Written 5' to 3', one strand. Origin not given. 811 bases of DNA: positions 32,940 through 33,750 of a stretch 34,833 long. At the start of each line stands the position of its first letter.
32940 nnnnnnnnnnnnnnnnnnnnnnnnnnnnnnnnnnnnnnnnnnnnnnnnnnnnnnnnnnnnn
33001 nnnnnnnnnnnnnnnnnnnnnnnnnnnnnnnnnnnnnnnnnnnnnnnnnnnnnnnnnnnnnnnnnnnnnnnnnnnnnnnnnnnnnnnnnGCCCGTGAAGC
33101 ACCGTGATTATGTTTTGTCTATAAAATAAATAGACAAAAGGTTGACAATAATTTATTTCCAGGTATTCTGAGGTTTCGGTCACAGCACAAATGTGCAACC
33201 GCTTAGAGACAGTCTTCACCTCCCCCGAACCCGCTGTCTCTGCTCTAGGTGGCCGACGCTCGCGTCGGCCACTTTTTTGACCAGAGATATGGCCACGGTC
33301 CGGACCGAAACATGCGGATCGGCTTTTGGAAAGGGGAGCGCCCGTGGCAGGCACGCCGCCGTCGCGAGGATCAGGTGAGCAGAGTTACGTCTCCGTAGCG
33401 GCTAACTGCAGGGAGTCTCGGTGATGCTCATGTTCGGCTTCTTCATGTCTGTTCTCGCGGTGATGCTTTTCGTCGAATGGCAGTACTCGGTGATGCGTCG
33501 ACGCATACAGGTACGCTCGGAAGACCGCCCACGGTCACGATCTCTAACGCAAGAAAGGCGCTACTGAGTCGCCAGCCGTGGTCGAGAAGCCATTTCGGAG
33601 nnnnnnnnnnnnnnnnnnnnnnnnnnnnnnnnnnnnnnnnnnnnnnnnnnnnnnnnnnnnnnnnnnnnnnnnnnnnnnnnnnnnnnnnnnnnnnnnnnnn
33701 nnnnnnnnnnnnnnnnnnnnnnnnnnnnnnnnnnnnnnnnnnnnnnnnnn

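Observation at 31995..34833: Candidate light- or photo-oxidative-stress module: LitR-like MerR regulator, shared operator, anti-SD RNA, micro-ORFs and a permuted photolyase-like flavoprotein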

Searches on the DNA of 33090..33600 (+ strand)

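Call 28: search_rna_families(source=window, start=33090, end=33600, threshold=evalue, max_evalue=10, show_alignments=3)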
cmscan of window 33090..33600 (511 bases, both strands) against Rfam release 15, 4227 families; matches with E-value up to 10: 6.
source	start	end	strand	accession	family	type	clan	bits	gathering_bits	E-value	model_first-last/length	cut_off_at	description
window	33107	33143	+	RF02584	KRAS_3UTR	Cis-reg;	-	24.2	49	1.7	8-49/49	no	KRAS 3' UTR cis-regulatory element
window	33106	33197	-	RF03027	RT-6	Gene; sRNA;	-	23.5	46.7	0.0066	1-75/75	no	RT-6 RNA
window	33205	33278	+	RF02241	Xoo2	Gene; sRNA;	-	18.4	45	0.36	1-78/78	no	Xanthomonadaceae sRNA Xoo2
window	33416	33450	-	RF01274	sR45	Gene; snRNA; snoRNA; CD-box;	-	14.8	40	1.5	1-55/55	no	Small nucleolar RNA sR45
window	33229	33285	+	RF00519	suhB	Gene; sRNA;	CL00108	14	41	3.2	1-77/77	no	Makes More Granules Regulator RNA (mmgR)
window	33248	33269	-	RF01333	CRISPR-DR20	Gene; CRISPR;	-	13.7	42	9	6-28/36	no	CRISPR RNA direct repeat element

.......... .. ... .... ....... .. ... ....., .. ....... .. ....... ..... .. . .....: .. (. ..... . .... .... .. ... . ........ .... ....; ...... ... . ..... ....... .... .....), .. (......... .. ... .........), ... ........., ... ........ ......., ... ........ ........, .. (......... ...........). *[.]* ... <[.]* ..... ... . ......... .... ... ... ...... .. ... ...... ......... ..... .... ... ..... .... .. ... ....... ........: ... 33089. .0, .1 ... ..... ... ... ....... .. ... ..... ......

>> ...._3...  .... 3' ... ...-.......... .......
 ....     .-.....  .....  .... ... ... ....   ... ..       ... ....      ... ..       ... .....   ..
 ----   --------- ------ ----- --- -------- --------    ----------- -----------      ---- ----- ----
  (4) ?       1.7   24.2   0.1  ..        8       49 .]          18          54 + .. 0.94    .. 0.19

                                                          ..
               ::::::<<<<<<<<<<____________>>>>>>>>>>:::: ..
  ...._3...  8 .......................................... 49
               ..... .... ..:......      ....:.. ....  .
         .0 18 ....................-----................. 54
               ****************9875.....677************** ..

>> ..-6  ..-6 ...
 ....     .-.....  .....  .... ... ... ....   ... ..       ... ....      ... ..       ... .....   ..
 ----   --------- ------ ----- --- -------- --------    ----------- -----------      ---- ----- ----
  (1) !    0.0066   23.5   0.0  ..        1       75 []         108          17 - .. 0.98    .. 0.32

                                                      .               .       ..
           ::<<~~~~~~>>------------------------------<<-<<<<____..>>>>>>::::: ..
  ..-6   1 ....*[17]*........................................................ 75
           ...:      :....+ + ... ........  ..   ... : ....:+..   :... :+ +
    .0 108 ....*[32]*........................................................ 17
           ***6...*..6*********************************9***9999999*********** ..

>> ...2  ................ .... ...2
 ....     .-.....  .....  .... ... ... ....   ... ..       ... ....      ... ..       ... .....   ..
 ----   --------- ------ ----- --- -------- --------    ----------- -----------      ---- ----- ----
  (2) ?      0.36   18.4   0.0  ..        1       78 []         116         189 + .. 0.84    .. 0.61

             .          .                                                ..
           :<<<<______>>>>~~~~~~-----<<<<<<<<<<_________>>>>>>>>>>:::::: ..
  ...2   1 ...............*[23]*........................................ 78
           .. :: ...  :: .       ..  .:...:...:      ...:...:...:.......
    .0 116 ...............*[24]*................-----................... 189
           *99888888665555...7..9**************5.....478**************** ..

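Call 43: build_rna_model(alignment_id=A2)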
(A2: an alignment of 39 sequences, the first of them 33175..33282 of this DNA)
Model R1 built from alignment A2 (39 sequences, 179 columns); structure: RNAalifold consensus.
model positions 113; base pairs 18; branch points 1; effective number of sequences 9.77; information 0.59 bits per position. Calibrated on 0.2 Mb of random sequence (short: E-values are rough).
structure used (alignment columns):
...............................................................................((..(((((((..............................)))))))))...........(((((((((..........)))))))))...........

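Call 44: search_with_rna_model(model_id=R1, sources=[window, L001, L007, L008, L009, L010, L011, L012, L013, L014, L015, L016, L017, L018, L019, L020, L021, L022, L023, L024, L025, L026, L027, L028, L029, L030, L031, L032, L033, L034, L035, L036, L037, L038, L039, L040, L041, L042, L043, L044, L045, L046, L047, L048, L049, L050, L051, L052, L053, L054, L055, L057], max_evalue=1, make_alignment=true)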
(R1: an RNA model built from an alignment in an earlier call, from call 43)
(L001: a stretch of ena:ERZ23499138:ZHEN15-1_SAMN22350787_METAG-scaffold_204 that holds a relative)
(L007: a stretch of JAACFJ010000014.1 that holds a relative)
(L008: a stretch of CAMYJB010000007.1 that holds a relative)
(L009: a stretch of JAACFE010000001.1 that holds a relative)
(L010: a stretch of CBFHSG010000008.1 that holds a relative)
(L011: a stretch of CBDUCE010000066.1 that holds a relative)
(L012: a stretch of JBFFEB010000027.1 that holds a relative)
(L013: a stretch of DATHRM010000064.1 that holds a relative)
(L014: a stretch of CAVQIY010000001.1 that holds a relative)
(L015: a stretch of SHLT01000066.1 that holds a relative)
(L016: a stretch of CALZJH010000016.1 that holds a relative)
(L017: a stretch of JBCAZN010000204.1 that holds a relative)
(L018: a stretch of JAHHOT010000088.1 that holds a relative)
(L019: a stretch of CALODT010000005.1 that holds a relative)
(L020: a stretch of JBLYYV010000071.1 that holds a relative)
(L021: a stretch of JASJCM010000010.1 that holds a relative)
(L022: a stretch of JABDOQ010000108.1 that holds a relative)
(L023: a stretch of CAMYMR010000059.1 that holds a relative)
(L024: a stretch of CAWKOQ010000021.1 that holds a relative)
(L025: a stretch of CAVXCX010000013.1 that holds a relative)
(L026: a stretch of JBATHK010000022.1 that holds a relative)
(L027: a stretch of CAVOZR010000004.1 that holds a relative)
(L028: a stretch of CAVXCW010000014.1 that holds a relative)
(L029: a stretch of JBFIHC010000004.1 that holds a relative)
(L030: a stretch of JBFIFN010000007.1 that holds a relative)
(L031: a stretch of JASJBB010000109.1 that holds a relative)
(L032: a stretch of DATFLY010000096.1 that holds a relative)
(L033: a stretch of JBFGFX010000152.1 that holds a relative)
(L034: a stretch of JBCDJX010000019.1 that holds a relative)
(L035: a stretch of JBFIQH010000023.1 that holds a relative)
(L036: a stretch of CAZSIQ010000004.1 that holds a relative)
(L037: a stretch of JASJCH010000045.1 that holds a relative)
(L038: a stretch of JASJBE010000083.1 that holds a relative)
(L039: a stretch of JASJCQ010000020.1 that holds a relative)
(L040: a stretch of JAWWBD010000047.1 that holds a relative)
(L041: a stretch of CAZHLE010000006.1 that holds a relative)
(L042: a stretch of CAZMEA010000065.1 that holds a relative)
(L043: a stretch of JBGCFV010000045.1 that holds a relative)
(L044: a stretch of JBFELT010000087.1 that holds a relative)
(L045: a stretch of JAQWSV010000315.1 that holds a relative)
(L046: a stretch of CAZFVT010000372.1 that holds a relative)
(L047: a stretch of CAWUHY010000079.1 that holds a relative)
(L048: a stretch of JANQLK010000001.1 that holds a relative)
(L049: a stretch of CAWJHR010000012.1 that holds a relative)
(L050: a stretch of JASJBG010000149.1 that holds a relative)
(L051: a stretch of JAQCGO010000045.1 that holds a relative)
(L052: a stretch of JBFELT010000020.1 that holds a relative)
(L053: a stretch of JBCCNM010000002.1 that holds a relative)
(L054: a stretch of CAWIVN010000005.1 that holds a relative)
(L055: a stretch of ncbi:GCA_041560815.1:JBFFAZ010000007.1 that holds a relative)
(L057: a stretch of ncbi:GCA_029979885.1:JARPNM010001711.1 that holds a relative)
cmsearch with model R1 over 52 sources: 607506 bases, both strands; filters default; matches with E-value up to 1: 85.
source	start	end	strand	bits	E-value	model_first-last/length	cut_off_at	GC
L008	7062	7173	+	93.2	3.5e-31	1-113/113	no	0.62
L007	7063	7174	+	86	1.3e-28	1-113/113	no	0.61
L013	7063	7172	+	83.8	8.5e-28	1-113/113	no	0.59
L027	7046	7160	+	82.7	2.2e-27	1-113/113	no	0.66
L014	7054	7166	+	82.3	2.9e-27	1-113/113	no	0.61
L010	7061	7170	+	82.2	3.4e-27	1-113/113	no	0.63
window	33170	33280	+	82.1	3.4e-27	1-113/113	no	0.58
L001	11061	11171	+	82.1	3.4e-27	1-113/113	no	0.58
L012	7053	7163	+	80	2.1e-26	1-113/113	no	0.6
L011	7060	7168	+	79.7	2.6e-26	1-113/113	no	0.58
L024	7044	7154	+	79.3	3.6e-26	1-113/113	no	0.6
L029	7058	7168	+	79.2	4e-26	1-113/113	no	0.64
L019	7045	7157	+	79.1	4.5e-26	1-113/113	no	0.58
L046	2963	3073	+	76.5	3.8e-25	1-113/113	no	0.59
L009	7062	7172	+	76.5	4e-25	1-113/113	no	0.62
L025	7060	7174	+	76.4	4.2e-25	1-113/113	no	0.58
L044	870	982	+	75.9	6.6e-25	1-113/113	no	0.6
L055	9077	9189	+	75.9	6.6e-25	1-113/113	no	0.6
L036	7037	7151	+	75.6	8e-25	1-113/113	no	0.62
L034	7038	7152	+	75.2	1.1e-24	1-113/113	no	0.62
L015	7072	7188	+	75.1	1.2e-24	1-113/113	no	0.65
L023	5469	5583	+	72.7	9.5e-24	1-113/113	no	0.64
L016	7072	7188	+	72.2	1.4e-23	1-113/113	no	0.62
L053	7038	7152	+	71.7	2.1e-23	1-113/113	no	0.6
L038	7070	7181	+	71.2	3.3e-23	1-113/113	no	0.59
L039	7072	7183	+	69.9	9.6e-23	1-113/113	no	0.58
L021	7064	7181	+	69.8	1.1e-22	1-113/113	no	0.59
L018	3384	3493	+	69.2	1.8e-22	1-113/113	no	0.64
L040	7041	7155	+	66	2.5e-21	1-113/113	no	0.63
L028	7045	7151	+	64.4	9.1e-21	1-113/113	no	0.59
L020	4864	4979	+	62.5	4.4e-20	1-113/113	no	0.61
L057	9071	9188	+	62.2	5.8e-20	1-113/113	no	0.64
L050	3785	3912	+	61.8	8.1e-20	1-113/113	no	0.57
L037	3740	3853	+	61.2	1.3e-19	1-113/113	no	0.55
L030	7038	7156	+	58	1.9e-18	1-113/113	no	0.59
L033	4952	5064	+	56.5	7e-18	1-113/113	no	0.58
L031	6067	6183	+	51.1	6.4e-16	1-113/113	no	0.65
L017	3116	3238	+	50.6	9.6e-16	1-113/113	no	0.57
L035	7029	7138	+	50.1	1.4e-15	1-113/113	no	0.65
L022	7045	7152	+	50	1.5e-15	1-113/113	no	0.56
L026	7044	7153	+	49.5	2.4e-15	1-113/113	no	0.57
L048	7027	7140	+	48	8.4e-15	1-113/113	no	0.65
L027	7129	7153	-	23.1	8.4e-06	80-104/113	no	0.88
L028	7120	7145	-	22.4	1.5e-05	79-104/113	no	0.81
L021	7150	7173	-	21.7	2.9e-05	81-104/113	no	0.88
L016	1280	1393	+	20.5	7.7e-05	1-113/113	no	0.58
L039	7153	7173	-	18.6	0.00035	83-103/113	no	0.9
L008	7142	7164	-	18.4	0.00043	82-104/113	no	0.83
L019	7126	7149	-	18.1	0.00056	81-104/113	no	0.83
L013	7142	7163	-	17.9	0.00068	82-104/113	no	0.91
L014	7136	7157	-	17.9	0.00068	82-104/113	no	0.91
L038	7150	7172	-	17.7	0.0008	82-104/113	no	0.87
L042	7083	7149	+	17.6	0.00081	1-69/113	3'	0.58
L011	7138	7159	-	17.6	0.00086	82-104/113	no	0.82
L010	7140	7161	-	17.2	0.0012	82-104/113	no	0.86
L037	3824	3842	-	17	0.0014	84-102/113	no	0.89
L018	3463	3483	-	16.9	0.0015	83-103/113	no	0.95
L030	7125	7147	-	16.5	0.0021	82-104/113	no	0.87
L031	6150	6174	-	16.2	0.0026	82-104/113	no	0.88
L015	7158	7178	-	16.2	0.0027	83-103/113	no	0.9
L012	7133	7154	-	16.2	0.0027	82-104/113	no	0.95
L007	7144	7165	-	16.2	0.0028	82-104/113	no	0.86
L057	9157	9179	-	16.1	0.0028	82-104/113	no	0.78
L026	7119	7211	-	15.3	0.0057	1-113/113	no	0.54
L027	11309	11424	+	15.2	0.0061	1-113/113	no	0.59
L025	7143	7166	-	14.9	0.0081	81-104/113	no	0.71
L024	7124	7146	-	14.5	0.011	81-104/113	no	0.83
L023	5552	5575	-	14.4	0.012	81-104/113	no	0.88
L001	11141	11162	-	14.1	0.016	82-104/113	no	0.77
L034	4433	4457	-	13.9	0.018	80-104/113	no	0.76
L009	7143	7162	-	13.6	0.024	83-103/113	no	0.9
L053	4841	4865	+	13.3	0.031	81-104/113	no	0.76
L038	9651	9668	-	12.7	0.05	84-102/113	no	0.94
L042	5475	5492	+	12.2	0.076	84-102/113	no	0.89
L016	7157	7179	-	11.3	0.16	82-104/113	no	0.83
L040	7127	7147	-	11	0.21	81-104/113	no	0.9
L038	9651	9668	+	10.7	0.26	84-102/113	no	0.94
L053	4842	4868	-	10.5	0.3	79-104/113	no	0.74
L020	4950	4968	-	10.5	0.32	84-102/113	no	0.89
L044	953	974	-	10.3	0.37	81-104/113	no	0.77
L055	9160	9181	-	10.3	0.37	81-104/113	no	0.77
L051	6103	6126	-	9.4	0.77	83-103/113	no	0.79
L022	7112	7222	-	9.3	0.85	1-113/113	no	0.53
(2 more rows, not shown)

Alignment A4: 85 matches aligned to the model, 153 columns, each read 5' to 3' on its own strand. Consensus structure (alignment columns), stored with it:
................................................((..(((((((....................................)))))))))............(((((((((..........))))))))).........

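Call 47: search_with_rna_model(model_id=R1, sources=[window, L007, L008, L009, L010, L011, L012, L013, L014, L015, L016, L017, L018, L019, L020, L021, L022, L023, L024, L025, L026, L027, L028, L029, L030, L031, L033, L034, L035, L036, L037, L038, L039, L040, L044, L046, L048, L050, L053, L057], max_evalue=1e-10, make_alignment=true)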
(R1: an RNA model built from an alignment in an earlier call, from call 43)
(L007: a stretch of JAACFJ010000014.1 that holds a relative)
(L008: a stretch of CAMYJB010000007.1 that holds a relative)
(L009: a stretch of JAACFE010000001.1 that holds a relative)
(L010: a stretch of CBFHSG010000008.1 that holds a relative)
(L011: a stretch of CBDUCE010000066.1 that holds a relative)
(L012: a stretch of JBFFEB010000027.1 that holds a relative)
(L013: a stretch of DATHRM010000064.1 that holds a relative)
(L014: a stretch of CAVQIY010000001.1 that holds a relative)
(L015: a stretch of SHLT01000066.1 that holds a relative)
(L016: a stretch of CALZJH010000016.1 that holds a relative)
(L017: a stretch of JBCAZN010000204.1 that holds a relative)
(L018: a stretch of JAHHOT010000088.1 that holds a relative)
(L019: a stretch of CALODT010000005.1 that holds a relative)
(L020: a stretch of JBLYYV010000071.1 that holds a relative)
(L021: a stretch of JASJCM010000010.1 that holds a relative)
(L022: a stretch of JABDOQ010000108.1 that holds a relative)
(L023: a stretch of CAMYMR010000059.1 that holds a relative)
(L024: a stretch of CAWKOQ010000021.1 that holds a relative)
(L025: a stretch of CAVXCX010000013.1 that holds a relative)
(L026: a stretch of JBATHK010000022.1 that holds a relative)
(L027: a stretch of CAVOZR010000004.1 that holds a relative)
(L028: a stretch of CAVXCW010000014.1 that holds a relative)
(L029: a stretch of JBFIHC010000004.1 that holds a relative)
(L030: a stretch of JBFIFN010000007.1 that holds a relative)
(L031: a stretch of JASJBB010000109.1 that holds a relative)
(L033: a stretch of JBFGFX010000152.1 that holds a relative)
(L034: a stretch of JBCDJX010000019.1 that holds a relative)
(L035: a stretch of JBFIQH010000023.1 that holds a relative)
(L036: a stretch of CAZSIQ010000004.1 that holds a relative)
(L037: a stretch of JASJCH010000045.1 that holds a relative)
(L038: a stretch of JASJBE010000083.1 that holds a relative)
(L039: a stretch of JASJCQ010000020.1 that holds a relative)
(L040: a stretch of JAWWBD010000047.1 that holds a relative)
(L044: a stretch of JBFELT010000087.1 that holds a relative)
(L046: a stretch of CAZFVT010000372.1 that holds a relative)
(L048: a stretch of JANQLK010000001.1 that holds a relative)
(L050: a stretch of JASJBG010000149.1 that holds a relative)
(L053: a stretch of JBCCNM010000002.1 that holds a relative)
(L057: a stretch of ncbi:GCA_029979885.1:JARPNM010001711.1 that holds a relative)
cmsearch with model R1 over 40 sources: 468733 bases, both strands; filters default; matches with E-value up to 1e-10: 40.
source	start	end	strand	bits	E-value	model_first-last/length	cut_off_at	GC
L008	7062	7173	+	93.2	2.7e-31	1-113/113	no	0.62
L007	7063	7174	+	86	1e-28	1-113/113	no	0.61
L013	7063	7172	+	83.8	6.5e-28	1-113/113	no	0.59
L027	7046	7160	+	82.7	1.7e-27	1-113/113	no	0.66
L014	7054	7166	+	82.3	2.3e-27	1-113/113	no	0.61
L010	7061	7170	+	82.2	2.6e-27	1-113/113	no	0.63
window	33170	33280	+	82.1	2.7e-27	1-113/113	no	0.58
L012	7053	7163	+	80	1.6e-26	1-113/113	no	0.6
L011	7060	7168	+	79.7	2e-26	1-113/113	no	0.58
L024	7044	7154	+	79.3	2.8e-26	1-113/113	no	0.6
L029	7058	7168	+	79.2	3.1e-26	1-113/113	no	0.64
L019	7045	7157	+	79.1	3.5e-26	1-113/113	no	0.58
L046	2963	3073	+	76.5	2.9e-25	1-113/113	no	0.59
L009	7062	7172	+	76.5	3.1e-25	1-113/113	no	0.62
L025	7060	7174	+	76.4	3.2e-25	1-113/113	no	0.58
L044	870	982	+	75.9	5.1e-25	1-113/113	no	0.6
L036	7037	7151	+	75.6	6.2e-25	1-113/113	no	0.62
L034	7038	7152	+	75.2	8.7e-25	1-113/113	no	0.62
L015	7072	7188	+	75.1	9.3e-25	1-113/113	no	0.65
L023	5469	5583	+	72.7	7.3e-24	1-113/113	no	0.64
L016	7072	7188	+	72.2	1.1e-23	1-113/113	no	0.62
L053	7038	7152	+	71.7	1.6e-23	1-113/113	no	0.6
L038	7070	7181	+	71.2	2.6e-23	1-113/113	no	0.59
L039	7072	7183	+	69.9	7.4e-23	1-113/113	no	0.58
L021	7064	7181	+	69.8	8.1e-23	1-113/113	no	0.59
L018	3384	3493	+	69.2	1.4e-22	1-113/113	no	0.64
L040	7041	7155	+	66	1.9e-21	1-113/113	no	0.63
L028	7045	7151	+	64.4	7e-21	1-113/113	no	0.59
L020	4864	4979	+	62.5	3.4e-20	1-113/113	no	0.61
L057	9071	9188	+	62.2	4.5e-20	1-113/113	no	0.64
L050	3785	3912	+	61.8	6.3e-20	1-113/113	no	0.57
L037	3740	3853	+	61.2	9.9e-20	1-113/113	no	0.55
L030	7038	7156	+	58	1.4e-18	1-113/113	no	0.59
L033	4952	5064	+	56.5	5.4e-18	1-113/113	no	0.58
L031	6067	6183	+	51.1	4.9e-16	1-113/113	no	0.65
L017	3116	3238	+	50.6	7.4e-16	1-113/113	no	0.57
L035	7029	7138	+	50.1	1.1e-15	1-113/113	no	0.65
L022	7045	7152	+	50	1.2e-15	1-113/113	no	0.56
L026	7044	7153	+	49.5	1.8e-15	1-113/113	no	0.57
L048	7027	7140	+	48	6.4e-15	1-113/113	no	0.65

Alignment A5: 40 matches aligned to the model, 147 columns, each read 5' to 3' on its own strand. Consensus structure (alignment columns), stored with it:
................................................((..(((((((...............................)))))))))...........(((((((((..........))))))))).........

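Call 58: search_with_rna_model(model_id=R1, sources=[L059, L060, L061, L062, L063, L064, L065, L066, L067, L068, L069, L070, L071, L072, L073, L074, L075, L076, L077, L078, L079, L080, L081, L082, L083, L084, L085, L086, L087, L088, L089, L090, L091, L092, L093, L094, L095, L096, L097, L098, L099, L100, L101, L102, L103, L104, L105, L106, L107, L108, L109, L110, L111, L112, L113, L114, L115, L116, L117, L118, L119, L120, L121, L122, L123, L124, L125, L126, L127, L128, L129, L130, L131, L132, L133, L134, L135, L136, L137, L138], max_evalue=0.001)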
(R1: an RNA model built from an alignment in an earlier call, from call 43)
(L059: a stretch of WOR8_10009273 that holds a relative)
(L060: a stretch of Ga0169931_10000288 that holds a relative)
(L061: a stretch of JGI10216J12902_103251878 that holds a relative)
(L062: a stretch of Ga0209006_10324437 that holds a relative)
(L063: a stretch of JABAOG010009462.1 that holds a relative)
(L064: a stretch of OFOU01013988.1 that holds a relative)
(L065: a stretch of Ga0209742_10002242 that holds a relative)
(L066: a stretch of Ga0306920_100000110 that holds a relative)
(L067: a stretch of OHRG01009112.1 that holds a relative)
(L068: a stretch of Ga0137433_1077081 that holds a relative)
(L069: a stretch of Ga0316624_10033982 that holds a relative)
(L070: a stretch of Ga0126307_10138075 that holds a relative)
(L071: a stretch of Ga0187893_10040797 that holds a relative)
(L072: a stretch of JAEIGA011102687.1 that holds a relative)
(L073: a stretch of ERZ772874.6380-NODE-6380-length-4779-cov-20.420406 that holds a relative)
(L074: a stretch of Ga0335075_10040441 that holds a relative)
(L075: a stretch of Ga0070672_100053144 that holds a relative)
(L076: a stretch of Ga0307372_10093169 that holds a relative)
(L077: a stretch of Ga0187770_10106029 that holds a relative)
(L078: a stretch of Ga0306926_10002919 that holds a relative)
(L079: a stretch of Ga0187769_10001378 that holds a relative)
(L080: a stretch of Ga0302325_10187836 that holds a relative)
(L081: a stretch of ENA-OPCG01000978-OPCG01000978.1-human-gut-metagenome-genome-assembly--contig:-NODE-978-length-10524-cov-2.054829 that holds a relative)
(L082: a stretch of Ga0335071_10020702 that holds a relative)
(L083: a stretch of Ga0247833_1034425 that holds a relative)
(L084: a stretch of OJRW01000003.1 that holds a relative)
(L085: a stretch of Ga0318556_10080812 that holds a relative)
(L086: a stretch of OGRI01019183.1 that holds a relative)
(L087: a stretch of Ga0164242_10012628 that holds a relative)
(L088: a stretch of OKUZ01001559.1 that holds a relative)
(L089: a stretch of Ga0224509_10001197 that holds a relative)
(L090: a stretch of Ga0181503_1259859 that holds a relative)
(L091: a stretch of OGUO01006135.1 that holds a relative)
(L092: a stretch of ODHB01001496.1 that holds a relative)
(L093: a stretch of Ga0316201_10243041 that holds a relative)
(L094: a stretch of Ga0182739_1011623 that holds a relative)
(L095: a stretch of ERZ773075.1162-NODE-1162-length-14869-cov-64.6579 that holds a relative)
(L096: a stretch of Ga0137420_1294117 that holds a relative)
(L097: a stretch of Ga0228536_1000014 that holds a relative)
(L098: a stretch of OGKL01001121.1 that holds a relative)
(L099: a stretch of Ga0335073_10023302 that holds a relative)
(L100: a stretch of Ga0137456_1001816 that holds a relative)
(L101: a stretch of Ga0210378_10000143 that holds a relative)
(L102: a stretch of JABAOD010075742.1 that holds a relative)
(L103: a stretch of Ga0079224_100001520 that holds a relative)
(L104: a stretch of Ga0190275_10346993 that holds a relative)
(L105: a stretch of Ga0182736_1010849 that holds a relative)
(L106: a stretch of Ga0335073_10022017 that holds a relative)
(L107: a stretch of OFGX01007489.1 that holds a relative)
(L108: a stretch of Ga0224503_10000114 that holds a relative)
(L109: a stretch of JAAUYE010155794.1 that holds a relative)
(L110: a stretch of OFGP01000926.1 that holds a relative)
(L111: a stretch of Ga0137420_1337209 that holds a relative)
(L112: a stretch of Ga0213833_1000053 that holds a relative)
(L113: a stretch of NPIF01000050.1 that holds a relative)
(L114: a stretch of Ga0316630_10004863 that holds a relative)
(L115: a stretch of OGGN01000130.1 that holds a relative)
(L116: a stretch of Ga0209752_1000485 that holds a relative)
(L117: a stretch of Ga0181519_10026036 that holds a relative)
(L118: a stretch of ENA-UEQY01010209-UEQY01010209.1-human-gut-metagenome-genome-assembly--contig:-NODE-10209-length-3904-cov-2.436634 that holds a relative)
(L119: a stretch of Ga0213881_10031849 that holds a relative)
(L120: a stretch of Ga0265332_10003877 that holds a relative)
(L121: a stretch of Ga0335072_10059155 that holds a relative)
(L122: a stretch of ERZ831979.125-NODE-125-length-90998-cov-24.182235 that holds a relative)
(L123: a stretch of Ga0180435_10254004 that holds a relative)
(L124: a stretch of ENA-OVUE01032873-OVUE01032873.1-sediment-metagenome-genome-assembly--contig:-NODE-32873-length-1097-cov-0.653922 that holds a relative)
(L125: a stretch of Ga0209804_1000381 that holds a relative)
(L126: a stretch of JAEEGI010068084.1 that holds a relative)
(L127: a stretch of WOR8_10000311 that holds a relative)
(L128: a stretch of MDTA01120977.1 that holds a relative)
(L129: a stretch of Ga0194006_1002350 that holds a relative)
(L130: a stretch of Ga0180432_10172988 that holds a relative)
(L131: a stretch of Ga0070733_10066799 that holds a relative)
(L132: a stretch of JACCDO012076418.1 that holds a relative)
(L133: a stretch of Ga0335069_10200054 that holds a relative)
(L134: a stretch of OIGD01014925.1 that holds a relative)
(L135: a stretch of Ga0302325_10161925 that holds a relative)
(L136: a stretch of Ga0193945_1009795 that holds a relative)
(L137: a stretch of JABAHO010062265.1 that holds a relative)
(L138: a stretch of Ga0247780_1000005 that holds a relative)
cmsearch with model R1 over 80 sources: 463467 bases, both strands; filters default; matches with E-value up to 0.001: 18.
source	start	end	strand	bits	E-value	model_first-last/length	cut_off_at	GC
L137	895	1005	+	96.1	2.4e-32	1-113/113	no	0.58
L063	1505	1615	+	89.3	6.8e-30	1-113/113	no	0.56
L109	11105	11215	+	88.6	1.3e-29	1-113/113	no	0.59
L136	233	343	+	86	1e-28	1-113/113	no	0.59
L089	1227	1338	+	86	1e-28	1-113/113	no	0.61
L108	12359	12470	+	86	1e-28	1-113/113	no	0.61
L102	1060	1166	+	83.8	6.9e-28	1-113/113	no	0.59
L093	831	943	-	80.4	1.1e-26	1-113/113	no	0.61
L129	681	791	-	77.3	1.5e-25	1-113/113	no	0.62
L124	81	192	-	74.7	1.3e-24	1-113/113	no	0.62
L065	7063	7173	+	74.6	1.4e-24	1-113/113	no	0.61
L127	4102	4213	-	74.1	2.2e-24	1-113/113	no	0.61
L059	160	269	-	72.8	6.3e-24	1-113/113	no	0.63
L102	1136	1157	-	19.1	0.00019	82-104/113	no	0.91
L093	839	862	+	18.1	0.00043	81-104/113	no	0.83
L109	11185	11206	-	17.9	0.00052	82-104/113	no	0.91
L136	313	334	-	17.9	0.00052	82-104/113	no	0.91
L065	7143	7164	-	17.6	0.00066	82-104/113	no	0.82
